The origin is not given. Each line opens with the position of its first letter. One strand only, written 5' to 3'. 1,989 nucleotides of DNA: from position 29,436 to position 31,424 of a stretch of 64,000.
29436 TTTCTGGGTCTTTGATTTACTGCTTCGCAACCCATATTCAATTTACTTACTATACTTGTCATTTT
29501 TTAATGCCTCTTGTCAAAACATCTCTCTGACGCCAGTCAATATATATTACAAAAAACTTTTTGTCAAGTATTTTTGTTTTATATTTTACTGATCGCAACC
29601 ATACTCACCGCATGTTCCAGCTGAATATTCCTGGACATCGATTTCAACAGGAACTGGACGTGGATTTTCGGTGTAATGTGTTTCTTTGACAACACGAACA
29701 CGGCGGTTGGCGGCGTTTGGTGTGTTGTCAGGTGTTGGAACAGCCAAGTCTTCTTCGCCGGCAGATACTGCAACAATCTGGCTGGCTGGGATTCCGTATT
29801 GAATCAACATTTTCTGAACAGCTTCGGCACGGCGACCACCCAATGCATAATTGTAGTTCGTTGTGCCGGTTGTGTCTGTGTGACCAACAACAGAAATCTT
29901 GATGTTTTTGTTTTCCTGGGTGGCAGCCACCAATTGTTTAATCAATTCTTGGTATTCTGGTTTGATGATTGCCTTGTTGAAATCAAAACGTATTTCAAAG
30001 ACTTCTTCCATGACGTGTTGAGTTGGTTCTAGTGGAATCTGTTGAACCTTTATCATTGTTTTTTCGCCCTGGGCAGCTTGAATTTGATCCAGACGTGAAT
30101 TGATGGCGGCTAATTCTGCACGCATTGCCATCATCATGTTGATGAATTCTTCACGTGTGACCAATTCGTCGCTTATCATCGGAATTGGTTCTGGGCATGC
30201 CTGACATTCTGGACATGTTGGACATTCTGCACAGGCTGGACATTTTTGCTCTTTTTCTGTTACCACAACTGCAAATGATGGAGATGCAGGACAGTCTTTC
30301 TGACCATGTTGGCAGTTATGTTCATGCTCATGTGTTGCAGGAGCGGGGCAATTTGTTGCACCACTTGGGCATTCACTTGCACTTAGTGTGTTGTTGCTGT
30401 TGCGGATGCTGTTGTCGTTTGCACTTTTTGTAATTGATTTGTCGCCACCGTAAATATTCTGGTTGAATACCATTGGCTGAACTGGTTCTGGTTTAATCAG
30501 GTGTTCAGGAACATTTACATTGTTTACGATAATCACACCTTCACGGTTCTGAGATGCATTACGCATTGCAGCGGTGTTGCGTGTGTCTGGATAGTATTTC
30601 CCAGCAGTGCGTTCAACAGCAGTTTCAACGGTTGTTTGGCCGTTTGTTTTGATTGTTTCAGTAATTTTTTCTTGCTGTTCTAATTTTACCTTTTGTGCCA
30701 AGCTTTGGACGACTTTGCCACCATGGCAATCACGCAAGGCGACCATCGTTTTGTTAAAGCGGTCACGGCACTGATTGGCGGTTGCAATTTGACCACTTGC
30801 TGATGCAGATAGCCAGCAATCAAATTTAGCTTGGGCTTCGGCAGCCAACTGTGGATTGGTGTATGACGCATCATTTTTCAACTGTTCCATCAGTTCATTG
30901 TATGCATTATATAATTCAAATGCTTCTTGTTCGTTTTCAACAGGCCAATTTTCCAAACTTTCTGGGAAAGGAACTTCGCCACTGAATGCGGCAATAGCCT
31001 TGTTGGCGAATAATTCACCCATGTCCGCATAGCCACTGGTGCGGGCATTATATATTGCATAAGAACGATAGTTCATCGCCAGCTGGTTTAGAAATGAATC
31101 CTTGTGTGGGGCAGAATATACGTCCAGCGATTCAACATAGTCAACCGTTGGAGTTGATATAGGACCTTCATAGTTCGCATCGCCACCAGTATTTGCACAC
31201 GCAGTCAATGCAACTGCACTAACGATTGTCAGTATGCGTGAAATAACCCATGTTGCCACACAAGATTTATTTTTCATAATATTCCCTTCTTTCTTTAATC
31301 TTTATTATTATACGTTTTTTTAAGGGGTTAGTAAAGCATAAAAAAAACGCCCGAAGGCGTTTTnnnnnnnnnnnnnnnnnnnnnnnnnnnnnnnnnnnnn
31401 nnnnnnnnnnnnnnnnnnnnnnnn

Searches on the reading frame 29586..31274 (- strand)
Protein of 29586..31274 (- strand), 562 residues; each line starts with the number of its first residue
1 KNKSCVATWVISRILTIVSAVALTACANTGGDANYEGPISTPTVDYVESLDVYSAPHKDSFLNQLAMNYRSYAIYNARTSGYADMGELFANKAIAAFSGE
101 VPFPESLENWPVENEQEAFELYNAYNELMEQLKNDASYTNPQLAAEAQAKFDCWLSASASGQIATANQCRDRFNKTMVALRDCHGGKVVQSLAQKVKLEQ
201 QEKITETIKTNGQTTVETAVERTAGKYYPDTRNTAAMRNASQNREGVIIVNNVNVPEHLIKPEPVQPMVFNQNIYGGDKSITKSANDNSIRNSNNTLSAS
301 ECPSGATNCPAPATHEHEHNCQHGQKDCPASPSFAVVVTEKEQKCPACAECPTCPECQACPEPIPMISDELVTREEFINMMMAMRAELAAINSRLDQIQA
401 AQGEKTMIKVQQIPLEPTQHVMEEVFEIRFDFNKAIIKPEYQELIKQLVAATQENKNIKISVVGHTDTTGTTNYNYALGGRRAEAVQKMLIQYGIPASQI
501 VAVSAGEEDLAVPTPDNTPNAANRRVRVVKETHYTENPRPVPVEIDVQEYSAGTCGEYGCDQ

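Call 31: search_protein_families(library=pfam, proteins=[window:29586-31274:-], max_evalue=0.00001)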
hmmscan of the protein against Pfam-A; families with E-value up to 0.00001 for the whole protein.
window:29586-31274:- (562 aa): 1 family
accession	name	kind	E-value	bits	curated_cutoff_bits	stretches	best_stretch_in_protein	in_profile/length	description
PF00691.25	OmpA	-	9.7e-20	71.2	27.2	1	429-524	1-98/98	OmpA family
